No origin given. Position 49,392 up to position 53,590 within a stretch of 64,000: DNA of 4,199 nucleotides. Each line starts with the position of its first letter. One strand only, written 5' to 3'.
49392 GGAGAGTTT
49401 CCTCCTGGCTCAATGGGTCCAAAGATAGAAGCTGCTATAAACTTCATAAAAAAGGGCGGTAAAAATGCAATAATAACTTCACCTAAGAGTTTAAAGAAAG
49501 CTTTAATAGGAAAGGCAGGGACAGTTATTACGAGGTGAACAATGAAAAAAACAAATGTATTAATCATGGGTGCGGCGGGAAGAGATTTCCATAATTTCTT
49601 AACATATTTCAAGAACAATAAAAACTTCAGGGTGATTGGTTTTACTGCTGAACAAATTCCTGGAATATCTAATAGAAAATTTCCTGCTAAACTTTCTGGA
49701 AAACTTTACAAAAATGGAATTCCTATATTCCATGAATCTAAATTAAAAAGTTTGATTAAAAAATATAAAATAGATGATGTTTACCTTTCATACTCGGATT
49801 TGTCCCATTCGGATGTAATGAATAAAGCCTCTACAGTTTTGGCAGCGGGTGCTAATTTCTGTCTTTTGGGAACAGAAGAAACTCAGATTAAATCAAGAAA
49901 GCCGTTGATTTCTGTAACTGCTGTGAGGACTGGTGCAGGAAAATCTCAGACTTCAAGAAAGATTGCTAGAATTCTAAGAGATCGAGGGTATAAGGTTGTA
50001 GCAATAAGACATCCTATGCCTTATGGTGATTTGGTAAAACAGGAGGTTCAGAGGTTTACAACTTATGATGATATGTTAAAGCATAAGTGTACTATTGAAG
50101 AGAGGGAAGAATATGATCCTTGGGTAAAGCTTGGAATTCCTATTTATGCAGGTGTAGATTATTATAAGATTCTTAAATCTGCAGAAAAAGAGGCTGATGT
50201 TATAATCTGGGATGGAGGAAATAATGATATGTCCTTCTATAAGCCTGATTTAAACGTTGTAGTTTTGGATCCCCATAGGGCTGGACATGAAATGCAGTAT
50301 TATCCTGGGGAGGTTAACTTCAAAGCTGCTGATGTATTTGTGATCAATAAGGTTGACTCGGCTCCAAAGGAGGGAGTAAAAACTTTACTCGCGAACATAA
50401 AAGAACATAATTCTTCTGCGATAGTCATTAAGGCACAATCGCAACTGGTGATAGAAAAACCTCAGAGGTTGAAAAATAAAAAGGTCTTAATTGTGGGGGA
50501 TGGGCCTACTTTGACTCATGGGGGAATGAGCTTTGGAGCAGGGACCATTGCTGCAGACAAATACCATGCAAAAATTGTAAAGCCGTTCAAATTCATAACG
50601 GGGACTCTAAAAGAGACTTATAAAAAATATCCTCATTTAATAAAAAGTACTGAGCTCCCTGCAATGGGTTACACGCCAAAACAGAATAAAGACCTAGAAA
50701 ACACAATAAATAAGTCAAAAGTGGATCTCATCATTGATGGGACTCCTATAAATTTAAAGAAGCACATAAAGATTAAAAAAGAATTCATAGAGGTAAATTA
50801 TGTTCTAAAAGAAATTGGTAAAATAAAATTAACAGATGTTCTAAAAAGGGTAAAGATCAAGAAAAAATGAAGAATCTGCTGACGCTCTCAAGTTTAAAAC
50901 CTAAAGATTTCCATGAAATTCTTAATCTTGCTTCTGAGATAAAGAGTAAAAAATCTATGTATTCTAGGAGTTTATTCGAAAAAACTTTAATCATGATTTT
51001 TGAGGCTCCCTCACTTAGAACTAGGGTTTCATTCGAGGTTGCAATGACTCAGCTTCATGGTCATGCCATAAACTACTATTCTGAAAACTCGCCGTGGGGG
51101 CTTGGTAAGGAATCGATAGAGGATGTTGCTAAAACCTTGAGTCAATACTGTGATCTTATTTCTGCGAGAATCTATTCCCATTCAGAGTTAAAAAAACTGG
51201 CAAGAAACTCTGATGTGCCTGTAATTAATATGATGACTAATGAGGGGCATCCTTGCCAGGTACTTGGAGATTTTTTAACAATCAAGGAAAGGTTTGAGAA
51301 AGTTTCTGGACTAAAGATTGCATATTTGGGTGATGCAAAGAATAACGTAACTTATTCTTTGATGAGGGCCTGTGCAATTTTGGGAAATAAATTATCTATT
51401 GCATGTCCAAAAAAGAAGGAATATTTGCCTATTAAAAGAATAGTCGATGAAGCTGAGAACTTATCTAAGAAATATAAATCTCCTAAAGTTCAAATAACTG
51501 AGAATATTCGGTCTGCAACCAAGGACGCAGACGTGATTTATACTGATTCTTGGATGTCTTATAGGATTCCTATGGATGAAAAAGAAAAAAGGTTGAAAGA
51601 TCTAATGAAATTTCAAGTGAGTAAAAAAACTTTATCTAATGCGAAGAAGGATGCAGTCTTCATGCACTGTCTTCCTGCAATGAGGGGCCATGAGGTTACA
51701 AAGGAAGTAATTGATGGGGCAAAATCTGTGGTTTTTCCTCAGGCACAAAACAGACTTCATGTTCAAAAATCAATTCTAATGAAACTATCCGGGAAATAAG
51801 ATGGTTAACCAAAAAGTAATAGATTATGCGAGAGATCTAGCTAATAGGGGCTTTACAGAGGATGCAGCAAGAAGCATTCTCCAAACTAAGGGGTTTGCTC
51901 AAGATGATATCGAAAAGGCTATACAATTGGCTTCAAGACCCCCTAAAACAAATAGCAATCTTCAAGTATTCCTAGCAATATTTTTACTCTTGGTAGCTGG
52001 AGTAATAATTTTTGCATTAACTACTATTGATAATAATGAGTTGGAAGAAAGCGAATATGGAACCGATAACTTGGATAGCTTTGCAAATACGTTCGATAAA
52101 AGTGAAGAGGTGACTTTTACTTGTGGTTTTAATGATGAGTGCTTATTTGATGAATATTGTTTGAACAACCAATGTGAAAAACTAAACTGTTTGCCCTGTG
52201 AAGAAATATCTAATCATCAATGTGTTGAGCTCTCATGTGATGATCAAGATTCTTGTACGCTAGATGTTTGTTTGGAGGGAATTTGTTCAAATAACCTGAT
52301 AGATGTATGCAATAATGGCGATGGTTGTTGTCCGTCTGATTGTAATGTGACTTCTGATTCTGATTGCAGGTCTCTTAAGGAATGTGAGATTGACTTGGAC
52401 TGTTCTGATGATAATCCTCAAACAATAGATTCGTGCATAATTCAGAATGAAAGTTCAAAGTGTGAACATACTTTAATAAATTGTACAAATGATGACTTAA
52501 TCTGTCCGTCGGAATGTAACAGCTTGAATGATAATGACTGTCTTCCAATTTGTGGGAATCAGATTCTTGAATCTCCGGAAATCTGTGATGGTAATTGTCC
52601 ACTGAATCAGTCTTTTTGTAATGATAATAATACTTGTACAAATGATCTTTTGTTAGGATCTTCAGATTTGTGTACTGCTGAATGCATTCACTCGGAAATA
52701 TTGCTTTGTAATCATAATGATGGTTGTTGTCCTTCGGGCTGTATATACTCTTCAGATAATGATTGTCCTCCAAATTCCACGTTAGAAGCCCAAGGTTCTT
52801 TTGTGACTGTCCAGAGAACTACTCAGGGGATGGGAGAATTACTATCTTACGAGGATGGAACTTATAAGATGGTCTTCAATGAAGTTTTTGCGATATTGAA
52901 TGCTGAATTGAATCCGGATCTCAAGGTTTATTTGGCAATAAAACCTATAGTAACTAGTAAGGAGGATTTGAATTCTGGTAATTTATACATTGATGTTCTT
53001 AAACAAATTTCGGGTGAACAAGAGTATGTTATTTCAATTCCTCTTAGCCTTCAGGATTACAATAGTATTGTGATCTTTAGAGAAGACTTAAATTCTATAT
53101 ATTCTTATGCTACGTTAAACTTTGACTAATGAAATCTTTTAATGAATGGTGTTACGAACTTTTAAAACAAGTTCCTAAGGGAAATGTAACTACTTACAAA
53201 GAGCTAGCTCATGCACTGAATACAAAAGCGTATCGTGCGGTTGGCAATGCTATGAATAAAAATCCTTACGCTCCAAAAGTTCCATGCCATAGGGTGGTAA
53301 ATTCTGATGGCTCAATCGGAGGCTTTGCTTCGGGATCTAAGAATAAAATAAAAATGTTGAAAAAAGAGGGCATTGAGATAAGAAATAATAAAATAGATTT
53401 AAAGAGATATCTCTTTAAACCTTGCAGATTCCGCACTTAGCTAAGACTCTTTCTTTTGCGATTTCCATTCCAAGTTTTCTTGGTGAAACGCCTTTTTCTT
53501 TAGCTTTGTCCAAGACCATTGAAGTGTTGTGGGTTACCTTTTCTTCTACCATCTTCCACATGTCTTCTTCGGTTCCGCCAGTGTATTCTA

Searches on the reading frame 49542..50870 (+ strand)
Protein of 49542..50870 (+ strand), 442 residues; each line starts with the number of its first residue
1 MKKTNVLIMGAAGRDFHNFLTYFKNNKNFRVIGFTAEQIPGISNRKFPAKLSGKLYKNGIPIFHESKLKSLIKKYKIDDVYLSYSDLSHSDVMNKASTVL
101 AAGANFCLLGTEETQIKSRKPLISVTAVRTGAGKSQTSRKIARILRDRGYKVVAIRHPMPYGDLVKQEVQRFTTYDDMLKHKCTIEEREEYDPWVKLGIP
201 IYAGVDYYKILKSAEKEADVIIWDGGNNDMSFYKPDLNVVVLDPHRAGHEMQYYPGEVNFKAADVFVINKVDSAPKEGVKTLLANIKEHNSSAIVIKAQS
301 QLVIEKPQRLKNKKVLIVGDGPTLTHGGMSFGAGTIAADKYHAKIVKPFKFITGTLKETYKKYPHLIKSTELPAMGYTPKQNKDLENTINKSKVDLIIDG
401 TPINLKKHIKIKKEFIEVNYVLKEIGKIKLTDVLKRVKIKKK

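Call 28: search_protein_families(library=ncbifam, proteins=[window:49542-50870:+], max_evalue=0.00001)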
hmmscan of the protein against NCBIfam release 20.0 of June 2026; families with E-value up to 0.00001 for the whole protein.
window:49542-50870:+ (442 aa): 0 families

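Call 31: search_protein_families(library=pfam, max_evalue=0.001, proteins=[window:49542-50870:+])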
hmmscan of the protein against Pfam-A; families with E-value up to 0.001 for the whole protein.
window:49542-50870:+ (442 aa): 1 family
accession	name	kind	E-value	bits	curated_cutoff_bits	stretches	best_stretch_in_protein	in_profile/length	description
PF02492.25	cobW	-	0.00059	19.9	20.7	0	232-296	112-179/180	CobW/HypB/UreG, nucleotide-binding domain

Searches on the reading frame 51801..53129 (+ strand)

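Call 31: search_protein_families(library=pfam, max_evalue=0.001, proteins=[window:51801-53129:+])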
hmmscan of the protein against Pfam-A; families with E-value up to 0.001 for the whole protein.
window:51801-53129:+ (442 aa): 1 family
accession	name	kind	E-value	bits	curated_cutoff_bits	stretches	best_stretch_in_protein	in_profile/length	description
PF10517.14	DM13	-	5.3e-05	24.2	25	1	369-439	30-105/105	Electron transfer DM13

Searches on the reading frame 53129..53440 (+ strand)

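Call 62: search_protein_families(library=pfam, max_evalue=0.01, proteins=[window:53129-53440:+])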
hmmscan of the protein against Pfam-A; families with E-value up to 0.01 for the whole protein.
window:53129-53440:+ (103 aa): 2 families
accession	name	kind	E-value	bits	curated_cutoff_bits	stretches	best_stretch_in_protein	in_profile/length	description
PF01035.26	DNA_binding_1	-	1.1e-28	99.3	27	1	4-82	2-81/81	6-O-methylguanine DNA methyltransferase, DNA binding domain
PF17160.9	DUF5124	-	0.0031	18.7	27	1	21-87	20-86/100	Domain of unknown function (DUF5124)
